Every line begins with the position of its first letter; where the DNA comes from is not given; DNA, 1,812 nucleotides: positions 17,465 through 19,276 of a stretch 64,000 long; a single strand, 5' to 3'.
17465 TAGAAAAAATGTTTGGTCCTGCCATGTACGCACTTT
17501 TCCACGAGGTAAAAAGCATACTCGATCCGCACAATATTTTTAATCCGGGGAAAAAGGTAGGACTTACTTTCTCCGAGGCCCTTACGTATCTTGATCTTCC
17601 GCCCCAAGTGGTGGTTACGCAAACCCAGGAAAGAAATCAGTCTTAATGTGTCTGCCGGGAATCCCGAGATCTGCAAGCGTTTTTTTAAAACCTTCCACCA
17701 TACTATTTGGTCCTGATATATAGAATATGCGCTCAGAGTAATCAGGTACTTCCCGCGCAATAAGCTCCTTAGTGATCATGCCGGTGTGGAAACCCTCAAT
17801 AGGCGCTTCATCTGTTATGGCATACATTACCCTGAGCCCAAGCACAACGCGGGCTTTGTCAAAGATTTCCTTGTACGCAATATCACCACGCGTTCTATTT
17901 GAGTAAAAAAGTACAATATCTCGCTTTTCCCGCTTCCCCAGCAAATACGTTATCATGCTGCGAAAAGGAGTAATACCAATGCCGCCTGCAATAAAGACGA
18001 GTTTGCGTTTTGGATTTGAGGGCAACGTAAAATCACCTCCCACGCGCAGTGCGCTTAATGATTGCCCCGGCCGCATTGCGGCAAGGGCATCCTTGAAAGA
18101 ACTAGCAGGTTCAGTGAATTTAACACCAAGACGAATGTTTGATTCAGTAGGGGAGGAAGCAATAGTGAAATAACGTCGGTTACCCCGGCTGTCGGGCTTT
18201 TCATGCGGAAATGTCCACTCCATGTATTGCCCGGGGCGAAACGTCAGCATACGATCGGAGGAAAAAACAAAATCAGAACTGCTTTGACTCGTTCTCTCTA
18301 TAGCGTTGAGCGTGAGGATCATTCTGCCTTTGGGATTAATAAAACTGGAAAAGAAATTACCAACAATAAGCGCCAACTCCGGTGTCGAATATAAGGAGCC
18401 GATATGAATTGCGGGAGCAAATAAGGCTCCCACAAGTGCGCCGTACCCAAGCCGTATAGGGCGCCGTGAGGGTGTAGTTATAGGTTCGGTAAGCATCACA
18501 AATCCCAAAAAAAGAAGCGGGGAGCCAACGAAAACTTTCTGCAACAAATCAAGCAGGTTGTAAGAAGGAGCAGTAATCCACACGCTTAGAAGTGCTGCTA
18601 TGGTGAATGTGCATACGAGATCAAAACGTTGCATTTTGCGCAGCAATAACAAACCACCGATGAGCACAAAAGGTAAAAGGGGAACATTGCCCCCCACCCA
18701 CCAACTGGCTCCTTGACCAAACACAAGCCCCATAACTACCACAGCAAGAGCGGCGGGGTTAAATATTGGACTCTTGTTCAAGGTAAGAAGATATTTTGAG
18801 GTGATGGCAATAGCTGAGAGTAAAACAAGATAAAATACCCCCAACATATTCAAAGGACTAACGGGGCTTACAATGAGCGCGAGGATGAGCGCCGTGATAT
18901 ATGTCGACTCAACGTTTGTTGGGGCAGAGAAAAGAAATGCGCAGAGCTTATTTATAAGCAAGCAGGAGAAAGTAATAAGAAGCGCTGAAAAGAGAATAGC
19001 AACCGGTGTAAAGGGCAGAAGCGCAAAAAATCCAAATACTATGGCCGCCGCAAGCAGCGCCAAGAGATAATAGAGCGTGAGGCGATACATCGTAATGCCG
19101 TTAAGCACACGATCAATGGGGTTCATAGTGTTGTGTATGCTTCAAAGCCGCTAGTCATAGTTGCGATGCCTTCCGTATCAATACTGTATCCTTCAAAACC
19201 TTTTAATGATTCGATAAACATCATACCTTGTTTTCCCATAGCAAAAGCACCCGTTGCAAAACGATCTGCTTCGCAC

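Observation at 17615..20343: FMN-binding lipoprotein + ApbE flavin transferase + membrane FAD/NAD(P) oxidoreductase: candidate flavin-based extracytoplasmic electron-transfer module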

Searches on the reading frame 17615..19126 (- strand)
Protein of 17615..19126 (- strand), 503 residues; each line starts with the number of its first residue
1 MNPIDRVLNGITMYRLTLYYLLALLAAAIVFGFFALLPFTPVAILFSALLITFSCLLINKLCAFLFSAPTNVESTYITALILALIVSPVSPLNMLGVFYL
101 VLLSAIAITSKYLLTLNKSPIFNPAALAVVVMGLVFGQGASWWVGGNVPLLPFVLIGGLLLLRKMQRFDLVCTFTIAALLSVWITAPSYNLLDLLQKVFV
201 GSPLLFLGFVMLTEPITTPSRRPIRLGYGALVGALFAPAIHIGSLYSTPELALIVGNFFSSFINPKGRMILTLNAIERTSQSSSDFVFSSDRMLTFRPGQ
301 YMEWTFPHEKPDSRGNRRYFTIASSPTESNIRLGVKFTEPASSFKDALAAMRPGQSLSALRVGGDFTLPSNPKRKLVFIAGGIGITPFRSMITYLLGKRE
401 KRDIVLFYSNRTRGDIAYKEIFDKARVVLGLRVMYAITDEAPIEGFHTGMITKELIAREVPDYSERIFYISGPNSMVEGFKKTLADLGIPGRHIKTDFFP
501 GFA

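Call 3: search_protein_families(library=pfam, proteins=[window:17615-19126:-], max_evalue=0.01)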
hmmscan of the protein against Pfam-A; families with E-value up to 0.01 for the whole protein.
window:17615-19126:- (503 aa): 3 families
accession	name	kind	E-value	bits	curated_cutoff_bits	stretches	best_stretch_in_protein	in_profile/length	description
PF00175.26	NAD_binding_1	-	1.4e-14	55.1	22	1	378-481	1-108/109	Oxidoreductase NAD-binding domain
PF03116.20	NQR2_RnfD_RnfE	-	5.5e-09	36.2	27.7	1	154-264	178-287/296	NQR2, RnfD, RnfE family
PF08030.17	NAD_binding_6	-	0.0068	16.9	22.2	0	375-415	3-48/156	Ferric reductase NAD binding domain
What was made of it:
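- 17615..18325 (-): NqrF-like FNR module of the fusion (aa 268-503 plus stop). It comprises an FAD-binding barrel (RYFT, aa 318-321) and an NAD(P)H-binding domain (GGIGITP, aa 381-387). There is no 2Fe-2S domain. PF00175, 55.1 bits (call 3).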

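Call 4: search_protein_families(library=ncbifam, proteins=[window:17615-19126:-], max_evalue=0.01)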
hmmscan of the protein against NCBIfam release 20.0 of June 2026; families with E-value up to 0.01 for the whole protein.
window:17615-19126:- (503 aa): 19 families
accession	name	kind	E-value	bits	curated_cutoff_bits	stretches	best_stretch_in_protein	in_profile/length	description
NF009805.0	PRK13289.1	equivalog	4.3e-24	85.2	432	1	291-499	180-392/399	NO-inducible flavohemoprotein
NF007964.0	PRK10684.1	equivalog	2.6e-19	69.4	383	1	293-499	34-238/333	NADH oxidoreductase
TIGR02160.1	PA_CoA_Oxy5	hypoth_equivalog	7.4e-18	64.5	420.8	1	294-499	31-241/352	1,2-phenylacetyl-CoA epoxidase subunit PaaE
NF040810.1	BenC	equivalog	2.8e-17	62.9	430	1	272-492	108-323/333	benzoate 1,2-dioxygenase electron transfer component BenC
NF058606.1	GlBtMonoRdsGbcB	equivalog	1.9e-15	56.6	500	1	274-490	20-238/362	glycine betaine monooxygenase reductase subunit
NF045803.1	MethMoxFADbindMmoC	equivalog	1.1e-13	50.7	500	1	291-496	135-337/343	aromatic/alkene monooxygenase hydroxylase FAD-binding subunit MmoC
NF005963.0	PRK08051.1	equivalog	1.5e-13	50.6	230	1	284-485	19-216/233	NAD(P)H-flavin reductase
TIGR01941.1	nqrF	equivalog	3.3e-11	42.7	295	1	348-499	246-403/405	NADH:ubiquinone reductase (Na(+)-transporting) subunit F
NF008822.0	PRK11872.1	equivalog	7.4e-11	41.6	402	1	289-491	130-327/341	anthranilate 1,2-dioxygenase electron transfer component AntC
NF052252.1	flav_redu_LuxG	exception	1.4e-08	34.2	340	1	273-485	5-214/232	flavin mononucleotide reductase LuxG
NF000796.0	PRK00054.1-1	equivalog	2.5e-08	33.5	224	1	271-485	6-190/254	dihydroorotate dehydrogenase electron transfer subunit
TIGR02911.1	sulfite_red_B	equivalog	1e-07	31.4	288.6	1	347-492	72-217/261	anaerobic sulfite reductase subunit AsrB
NF040830.1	sulfhyd_ShyC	equivalog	2e-07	30.5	600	1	292-420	35-155/288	NAD(P)-dependent hydrogenase/sulfhydrogenase 2 subunit gamma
NF006220.0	PRK08345.1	subfamily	2e-07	30.5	395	1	292-482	39-234/294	cytochrome-c3 hydrogenase subunit gamma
TIGR03224.1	benzo_boxA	equivalog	0.00045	19.2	459.2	1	363-487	257-385/411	benzoyl-CoA 2,3-epoxidase subunit BoxA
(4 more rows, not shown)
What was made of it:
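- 17615..18325 (-): NCBIfam alignments cover aa 271-499 (call 4).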

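Call 12: find_homologous_proteins(query=window:17615-19126:-, max_evalue=0.00001)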
Query window:17615-19126:- (503 aa): 7941 proteins with E <= 0.00001 among 8000 candidates; the best 120 are listed.
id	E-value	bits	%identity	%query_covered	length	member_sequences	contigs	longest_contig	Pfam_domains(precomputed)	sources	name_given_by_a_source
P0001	0.0e+0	1104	100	100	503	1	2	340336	PF00175.27,PF03116.21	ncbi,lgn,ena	-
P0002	5.3e-194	664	60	100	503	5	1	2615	PF00175.27,PF03116.21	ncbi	-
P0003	2.0e-183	629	55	100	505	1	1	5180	PF00175.27,PF03116.21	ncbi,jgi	jgi:ferredoxin-NADP reductase/Na+-translocating ferredoxin:NAD+ oxidoreductase RnfD subunit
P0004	9.2e-183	627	57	100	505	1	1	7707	PF00175.27,PF03116.21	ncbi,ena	-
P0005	1.5e-182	626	58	100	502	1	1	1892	PF00175.27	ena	-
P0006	2.3e-182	625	56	99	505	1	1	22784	PF00175.27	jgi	jgi:ferredoxin-NADP reductase/Na+-translocating ferredoxin:NAD+ oxidoreductase RnfD subunit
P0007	7.1e-181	620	58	99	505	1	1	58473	PF00175.27,PF03116.21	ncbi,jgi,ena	-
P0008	1.4e-180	619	55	99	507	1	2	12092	PF00175.27,PF03116.21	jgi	jgi:ferredoxin-NADP reductase/Na+-translocating ferredoxin:NAD+ oxidoreductase RnfD subunit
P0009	1.8e-180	619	58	98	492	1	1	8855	PF00175.27,PF03116.21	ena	-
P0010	3.0e-180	618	56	99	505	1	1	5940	PF00175.27,PF03116.21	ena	-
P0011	3.1e-180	618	56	99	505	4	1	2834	PF00175.27,PF03116.21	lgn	-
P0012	1.2e-179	616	57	99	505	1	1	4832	PF00175.27,PF03116.21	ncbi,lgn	-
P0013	1.4e-179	616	59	99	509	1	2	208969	PF00175.27,PF03116.21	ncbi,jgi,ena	-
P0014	1.5e-179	616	57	100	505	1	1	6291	PF00175.27,PF03116.21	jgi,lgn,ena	-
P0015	4.1e-179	615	56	98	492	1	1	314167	PF00175.27,PF03116.21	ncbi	-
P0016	8.6e-179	613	57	99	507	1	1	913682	PF00175.27,PF03116.21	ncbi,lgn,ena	-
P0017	1.0e-178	613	56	99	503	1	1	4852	PF00175.27,PF03116.21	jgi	jgi:ferredoxin-NADP reductase/Na+-translocating ferredoxin:NAD+ oxidoreductase RnfD subunit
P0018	1.4e-178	613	56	99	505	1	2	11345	PF00175.27,PF03116.21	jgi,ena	jgi:ferredoxin-NADP reductase/Na+-translocating ferredoxin:NAD+ oxidoreductase RnfD subunit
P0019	1.4e-178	613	56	100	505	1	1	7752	PF00175.27,PF03116.21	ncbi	-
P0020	1.6e-178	613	56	99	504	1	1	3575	PF00175.27,PF03116.21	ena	-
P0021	1.6e-178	613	55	100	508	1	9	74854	PF00175.27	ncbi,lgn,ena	-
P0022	1.8e-178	612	57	99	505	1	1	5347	PF00175.27,PF03116.21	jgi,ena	-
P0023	3.8e-178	611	56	99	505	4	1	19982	PF00175.27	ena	-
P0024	4.8e-178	611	57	99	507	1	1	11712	PF00175.27,PF03116.21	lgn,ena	-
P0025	5.9e-178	611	56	100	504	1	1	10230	PF00175.27,PF03116.21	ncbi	-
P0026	6.9e-178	610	55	100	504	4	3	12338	PF00175.27,PF03116.21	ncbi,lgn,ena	-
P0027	8.3e-178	610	55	100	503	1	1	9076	PF00175.27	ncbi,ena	-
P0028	9.8e-178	610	56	100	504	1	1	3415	PF00175.27,PF03116.21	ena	-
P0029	1.5e-177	609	56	99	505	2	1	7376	PF00175.27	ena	-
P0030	1.6e-177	609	56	99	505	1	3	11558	PF00175.27,PF03116.21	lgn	-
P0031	2.0e-177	609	54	99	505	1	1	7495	PF00175.27,PF03116.21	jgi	jgi:ferredoxin-NADP reductase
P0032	2.3e-177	609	55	100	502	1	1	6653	PF00175.27,PF03116.21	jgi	jgi:glycine betaine catabolism B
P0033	3.1e-177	608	56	99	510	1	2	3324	PF00175.27,PF03116.21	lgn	-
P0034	3.6e-177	608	55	99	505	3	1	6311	PF00175.27,PF03116.21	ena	-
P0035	4.3e-177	608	55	99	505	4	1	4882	PF00175.27,PF03116.21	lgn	-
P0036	4.4e-177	608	54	99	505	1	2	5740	PF00175.27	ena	-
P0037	7.0e-177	607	55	99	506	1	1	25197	PF00175.27,PF03116.21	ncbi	-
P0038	1.1e-176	607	57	99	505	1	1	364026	PF00175.27,PF03116.21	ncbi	-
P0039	1.3e-176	606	55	99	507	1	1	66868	PF00175.27,PF03116.21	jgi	jgi:ferredoxin-NADP reductase/Na+-translocating ferredoxin:NAD+ oxidoreductase RnfD subunit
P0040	1.3e-176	606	56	100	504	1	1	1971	PF00175.27,PF03116.21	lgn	-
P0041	2.2e-176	606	55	99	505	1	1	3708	PF00175.27,PF03116.21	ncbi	-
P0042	2.2e-176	606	56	100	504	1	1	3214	PF00175.27,PF03116.21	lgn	-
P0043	2.6e-176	605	54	99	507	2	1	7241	PF00175.27,PF03116.21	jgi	jgi:ferredoxin-NADP reductase/Na+-translocating ferredoxin:NAD+ oxidoreductase RnfD subunit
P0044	2.6e-176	605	57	99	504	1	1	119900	PF00175.27,PF03116.21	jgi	jgi:ferredoxin-NADP reductase/Na+-translocating ferredoxin:NAD+ oxidoreductase RnfD subunit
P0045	2.8e-176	605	55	99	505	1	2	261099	PF00175.27,PF03116.21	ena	-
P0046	3.4e-176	605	56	99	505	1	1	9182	PF00175.27,PF03116.21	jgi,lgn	jgi:ferredoxin-NADP reductase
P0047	3.5e-176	605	57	100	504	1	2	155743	PF00175.27,PF03116.21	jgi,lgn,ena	jgi:ferredoxin-NADP reductase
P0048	4.8e-176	604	55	99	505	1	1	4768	PF00175.27,PF03116.21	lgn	-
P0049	5.4e-176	604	55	100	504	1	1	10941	PF00175.27,PF03116.21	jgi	jgi:ferredoxin-NADP reductase/Na+-translocating ferredoxin:NAD+ oxidoreductase RnfD subunit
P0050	7.1e-176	604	54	99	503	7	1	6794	PF00175.27,PF03116.21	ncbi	-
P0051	7.2e-176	604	56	99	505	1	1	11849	PF00175.27,PF03116.21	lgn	-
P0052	1.1e-175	603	55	100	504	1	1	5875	PF00175.27,PF03116.21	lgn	-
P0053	1.2e-175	603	56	99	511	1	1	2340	PF00175.27,PF03116.21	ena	-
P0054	1.7e-175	603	56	99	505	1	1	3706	PF00175.27,PF03116.21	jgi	jgi:ferredoxin-NADP reductase/Na+-translocating ferredoxin:NAD+ oxidoreductase RnfD subunit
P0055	1.7e-175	603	55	99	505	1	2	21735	PF00175.27,PF03116.21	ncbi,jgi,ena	-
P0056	2.4e-175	602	56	99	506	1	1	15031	PF00175.27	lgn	-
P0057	2.5e-175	602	56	97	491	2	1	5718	PF00175.27,PF03116.21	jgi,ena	-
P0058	2.9e-175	602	55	99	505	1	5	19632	PF00175.27,PF03116.21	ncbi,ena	-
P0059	3.6e-175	602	54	99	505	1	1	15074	PF00175.27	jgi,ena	-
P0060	6.1e-175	601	55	99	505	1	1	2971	PF00175.27,PF03116.21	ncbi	-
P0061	6.8e-175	601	55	100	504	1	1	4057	PF00175.27,PF03116.21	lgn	-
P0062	7.4e-175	601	54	99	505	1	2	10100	PF00175.27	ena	-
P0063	8.5e-175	600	56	100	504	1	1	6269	PF00175.27,PF03116.21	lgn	-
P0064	9.4e-175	600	54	100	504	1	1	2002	PF00175.27,PF03116.21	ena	-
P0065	1.3e-174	600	55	99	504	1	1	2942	PF00175.27,PF03116.21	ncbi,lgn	-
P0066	1.3e-174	600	56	100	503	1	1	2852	PF00175.27,PF03116.21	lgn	-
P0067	1.6e-174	599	54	99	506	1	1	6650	PF00175.27,PF03116.21,PF00970.31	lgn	-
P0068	1.6e-174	599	56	100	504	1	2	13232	PF00175.27,PF03116.21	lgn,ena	-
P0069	1.6e-174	599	54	100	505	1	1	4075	PF00175.27,PF03116.21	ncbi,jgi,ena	-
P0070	2.1e-174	599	54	100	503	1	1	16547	PF00175.27,PF03116.21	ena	-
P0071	2.2e-174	599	55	100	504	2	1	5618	PF00175.27,PF03116.21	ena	-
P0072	2.5e-174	599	56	98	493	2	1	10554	PF00175.27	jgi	-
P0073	2.6e-174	599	55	100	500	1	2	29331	PF00175.27,PF03116.21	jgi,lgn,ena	jgi:ferredoxin-NADP reductase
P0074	4.1e-174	598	54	100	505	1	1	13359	PF00175.27,PF03116.21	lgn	-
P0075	5.1e-174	598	55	100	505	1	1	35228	PF00175.27,PF03116.21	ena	-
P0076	5.1e-174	598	55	100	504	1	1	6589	PF00175.27,PF03116.21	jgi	jgi:ferredoxin-NADP reductase/Na+-translocating ferredoxin:NAD+ oxidoreductase RnfD subunit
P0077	5.7e-174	598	54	100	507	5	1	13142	PF00175.27,PF03116.21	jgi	-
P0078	6.3e-174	597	56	100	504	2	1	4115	PF00175.27,PF03116.21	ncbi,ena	-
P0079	6.5e-174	597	55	98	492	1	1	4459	PF00175.27,PF03116.21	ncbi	-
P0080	7.0e-174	597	54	99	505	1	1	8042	PF00175.27,PF03116.21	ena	-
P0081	7.6e-174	597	55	99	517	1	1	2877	PF00175.27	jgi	jgi:glycine betaine catabolism B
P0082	8.3e-174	597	54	100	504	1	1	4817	PF00175.27,PF03116.21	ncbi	-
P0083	9.2e-174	597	53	100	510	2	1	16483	PF00175.27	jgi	-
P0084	1.1e-173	597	56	99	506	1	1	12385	PF00175.27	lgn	-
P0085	1.1e-173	597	55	99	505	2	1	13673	PF00175.27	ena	-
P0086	1.3e-173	596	53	99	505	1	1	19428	PF00175.27,PF03116.21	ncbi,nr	ncbi:MAG: RnfABCDGE type electron transport complex subunit D [Patescibacteria group bacterium]|nr:R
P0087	1.3e-173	596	56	100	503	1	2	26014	PF00175.27,PF03116.21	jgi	jgi:ferredoxin-NADP reductase/Na+-translocating ferredoxin:NAD+ oxidoreductase RnfD subunit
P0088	1.4e-173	596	56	99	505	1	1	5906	PF00175.27,PF03116.21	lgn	-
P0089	1.5e-173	596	54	99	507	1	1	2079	PF00175.27,PF03116.21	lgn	-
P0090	1.5e-173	596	54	100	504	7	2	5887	PF00175.27,PF03116.21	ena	-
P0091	1.8e-173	596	55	100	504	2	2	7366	PF00175.27,PF03116.21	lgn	-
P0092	1.9e-173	596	55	98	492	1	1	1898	PF00175.27,PF03116.21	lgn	-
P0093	1.9e-173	596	55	100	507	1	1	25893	PF00175.27,PF03116.21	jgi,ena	-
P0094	2.0e-173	596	55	99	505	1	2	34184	PF00175.27,PF03116.21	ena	-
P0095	3.9e-173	595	55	100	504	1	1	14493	PF00175.27,PF03116.21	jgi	jgi:ferredoxin-NADP reductase/Na+-translocating ferredoxin:NAD+ oxidoreductase RnfD subunit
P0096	4.0e-173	595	56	99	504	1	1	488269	PF00175.27,PF03116.21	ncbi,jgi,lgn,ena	jgi:ferredoxin-NADP reductase/Na+-translocating ferredoxin:NAD+ oxidoreductase RnfD subunit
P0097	4.3e-173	595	55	100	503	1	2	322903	PF00175.27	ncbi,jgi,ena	jgi:ferredoxin-NADP reductase/Na+-translocating ferredoxin:NAD+ oxidoreductase RnfD subunit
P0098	4.9e-173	594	54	100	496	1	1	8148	PF00175.27,PF03116.21,PF00970.31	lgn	-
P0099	5.2e-173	594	57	100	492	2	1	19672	PF00175.27,PF03116.21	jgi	jgi:ferredoxin-NADP reductase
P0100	5.6e-173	594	54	100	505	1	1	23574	PF00175.27,PF03116.21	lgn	-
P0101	5.8e-173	594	55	100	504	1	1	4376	PF00175.27,PF03116.21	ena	-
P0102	6.1e-173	594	54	100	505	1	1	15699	PF00175.27,PF03116.21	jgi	-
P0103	6.3e-173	594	54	100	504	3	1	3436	PF00175.27,PF03116.21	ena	-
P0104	6.5e-173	594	53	99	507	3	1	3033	PF00175.27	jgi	jgi:glycine betaine catabolism B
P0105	6.6e-173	594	56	99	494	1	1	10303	PF00175.27,PF03116.21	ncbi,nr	ncbi:MAG: RnfABCDGE type electron transport complex subunit D [Patescibacteria group bacterium]|nr:R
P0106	7.3e-173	594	54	100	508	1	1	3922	PF00175.27,PF03116.21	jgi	jgi:ferredoxin-NADP reductase/Na+-translocating ferredoxin:NAD+ oxidoreductase RnfD subunit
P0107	7.3e-173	594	54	99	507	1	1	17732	PF00175.27,PF03116.21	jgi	jgi:ferredoxin-NADP reductase/Na+-translocating ferredoxin:NAD+ oxidoreductase RnfD subunit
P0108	7.9e-173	594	56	100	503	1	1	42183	PF00175.27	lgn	-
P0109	8.8e-173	594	54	99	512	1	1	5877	PF00175.27,PF03116.21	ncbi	-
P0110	1.0e-172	593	54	100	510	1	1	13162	PF00175.27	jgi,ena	-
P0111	1.1e-172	593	55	100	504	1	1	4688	PF00175.27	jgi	jgi:ferredoxin-NADP reductase/Na+-translocating ferredoxin:NAD+ oxidoreductase RnfD subunit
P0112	1.3e-172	593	54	100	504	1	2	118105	PF00175.27,PF03116.21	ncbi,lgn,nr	ncbi:MAG: RnfABCDGE type electron transport complex subunit D [bacterium]|nr:RnfABCDGE type electron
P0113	1.3e-172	593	55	99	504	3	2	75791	PF00175.27,PF03116.21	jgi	jgi:ferredoxin-NADP reductase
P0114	1.5e-172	593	53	100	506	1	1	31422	PF00175.27,PF03116.21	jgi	jgi:glycine betaine catabolism B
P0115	1.6e-172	593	56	99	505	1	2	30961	PF00175.27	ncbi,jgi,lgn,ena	-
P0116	1.6e-172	593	56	99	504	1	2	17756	PF00175.27,PF03116.21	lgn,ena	-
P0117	1.7e-172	593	55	100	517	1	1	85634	PF00175.27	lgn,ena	-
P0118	2.6e-172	592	54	100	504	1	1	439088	PF00175.27,PF03116.21,PF00970.31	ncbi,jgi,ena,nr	ncbi:MAG TPA: RnfABCDGE type electron transport complex subunit D [Candidatus Paceibacterota bacteri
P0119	2.6e-172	592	54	99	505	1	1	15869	PF00175.27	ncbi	-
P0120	2.9e-172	592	54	100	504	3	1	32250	PF00175.27,PF03116.21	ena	-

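Call 13: find_encoding_contigs(protein=P0001, flank=6000, max_places=3)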
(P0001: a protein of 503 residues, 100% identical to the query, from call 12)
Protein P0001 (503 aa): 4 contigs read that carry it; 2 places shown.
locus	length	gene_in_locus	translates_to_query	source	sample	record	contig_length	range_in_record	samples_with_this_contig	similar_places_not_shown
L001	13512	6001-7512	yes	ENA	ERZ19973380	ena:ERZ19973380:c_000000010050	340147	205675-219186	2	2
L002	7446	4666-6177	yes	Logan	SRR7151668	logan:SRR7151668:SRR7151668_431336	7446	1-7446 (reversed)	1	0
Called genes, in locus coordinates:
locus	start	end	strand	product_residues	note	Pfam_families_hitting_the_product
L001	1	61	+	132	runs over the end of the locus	-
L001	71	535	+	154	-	-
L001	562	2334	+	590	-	PF25917:BSH_RND, PF25973:BSH_CzcB (weak), PF25954:Beta-barrel_RND_2 (weak), PF25990:Beta-barrel_YknX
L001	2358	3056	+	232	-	PF00005:ABC_tran, PF02463:SMC_N (faint), PF13481:AAA_25 (faint)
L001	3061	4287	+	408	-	PF12704:MacB_PCD, PF02687:FtsX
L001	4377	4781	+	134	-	PF18914:DUF5666 (faint)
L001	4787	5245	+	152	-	PF04205:FMN_bind (weak)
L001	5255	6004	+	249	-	PF02424:ApbE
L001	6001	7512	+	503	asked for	PF03116:NQR2_RnfD_RnfE (weak), PF00175:NAD_binding_1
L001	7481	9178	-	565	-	PF01565:FAD_binding_4, PF02913:FAD-oxidase_C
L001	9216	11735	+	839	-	PF00690:Cation_ATPase_N, PF00122:E1-E2_ATPase, PF00702:Hydrolase, PF13246:Cation_ATPase, PF00689:Cation_ATPase_C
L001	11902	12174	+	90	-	-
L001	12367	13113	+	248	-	PF01145:Band_7, PF13421:Band_7_1 (weak)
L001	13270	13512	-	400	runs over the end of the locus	PF00704:Glyco_hydro_18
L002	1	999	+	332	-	?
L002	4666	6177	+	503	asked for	PF03116:NQR2_RnfD_RnfE (weak), PF00175:NAD_binding_1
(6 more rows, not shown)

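Call 14: find_encoding_contigs(protein=P0016, flank=6000, max_places=2)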
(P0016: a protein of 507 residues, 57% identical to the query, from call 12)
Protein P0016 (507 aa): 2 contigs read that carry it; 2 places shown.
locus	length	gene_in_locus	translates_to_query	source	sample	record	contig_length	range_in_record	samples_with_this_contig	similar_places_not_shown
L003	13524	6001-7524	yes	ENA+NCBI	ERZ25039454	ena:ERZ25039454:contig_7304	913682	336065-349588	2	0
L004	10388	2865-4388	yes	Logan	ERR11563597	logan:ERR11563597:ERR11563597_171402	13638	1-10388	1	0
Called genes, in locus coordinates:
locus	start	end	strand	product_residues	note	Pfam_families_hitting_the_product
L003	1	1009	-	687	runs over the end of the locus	PF02518:HATPase_c, PF00204:DNA_gyraseB, PF01751:Toprim, PF00986:DNA_gyraseB_C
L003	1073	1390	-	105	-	PF28217:FAM81B (faint)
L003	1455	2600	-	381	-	PF00082:Peptidase_S8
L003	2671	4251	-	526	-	PF05649:Peptidase_M13_N, PF01431:Peptidase_M13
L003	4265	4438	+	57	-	-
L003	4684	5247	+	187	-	PF04205:FMN_bind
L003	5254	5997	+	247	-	PF02424:ApbE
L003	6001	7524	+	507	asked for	PF03116:NQR2_RnfD_RnfE (faint), PF00175:NAD_binding_1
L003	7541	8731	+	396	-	-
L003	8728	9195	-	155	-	-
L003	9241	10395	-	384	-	-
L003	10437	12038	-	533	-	PF01471:PG_binding_1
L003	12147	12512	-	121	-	-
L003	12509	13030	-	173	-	-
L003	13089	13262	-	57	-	-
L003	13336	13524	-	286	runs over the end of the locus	-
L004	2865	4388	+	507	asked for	PF03116:NQR2_RnfD_RnfE (faint), PF00175:NAD_binding_1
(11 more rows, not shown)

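Call 15: find_encoding_contigs(protein=P0118, flank=6000, max_places=2)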
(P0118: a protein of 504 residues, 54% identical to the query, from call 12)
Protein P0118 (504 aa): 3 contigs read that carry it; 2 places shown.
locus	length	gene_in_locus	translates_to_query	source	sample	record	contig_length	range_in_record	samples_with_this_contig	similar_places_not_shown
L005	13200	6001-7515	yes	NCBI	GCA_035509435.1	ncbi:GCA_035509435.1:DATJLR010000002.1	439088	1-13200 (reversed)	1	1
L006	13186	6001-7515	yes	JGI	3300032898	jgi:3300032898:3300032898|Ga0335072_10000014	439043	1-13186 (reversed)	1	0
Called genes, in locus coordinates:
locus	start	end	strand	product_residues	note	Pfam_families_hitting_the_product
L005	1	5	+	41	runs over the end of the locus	-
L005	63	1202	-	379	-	-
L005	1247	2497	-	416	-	PF07963:N_methyl, PF13385:Laminin_G_3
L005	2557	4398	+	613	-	PF08439:Peptidase_M3_N, PF01432:Peptidase_M3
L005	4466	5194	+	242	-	PF01471:PG_binding_1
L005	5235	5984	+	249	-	PF02424:ApbE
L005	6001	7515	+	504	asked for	PF03116:NQR2_RnfD_RnfE (weak), PF00970:FAD_binding_6 (faint), PF00175:NAD_binding_1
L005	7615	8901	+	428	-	-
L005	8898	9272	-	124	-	-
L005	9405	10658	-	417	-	PF05977:MFS_3, PF07690:MFS_1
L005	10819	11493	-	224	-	PF04191:PEMT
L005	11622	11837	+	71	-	-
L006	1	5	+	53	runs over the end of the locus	-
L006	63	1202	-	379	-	-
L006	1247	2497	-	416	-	PF07963:N_methyl, PF13385:Laminin_G_3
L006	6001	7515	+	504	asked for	PF03116:NQR2_RnfD_RnfE (weak), PF00970:FAD_binding_6 (faint), PF00175:NAD_binding_1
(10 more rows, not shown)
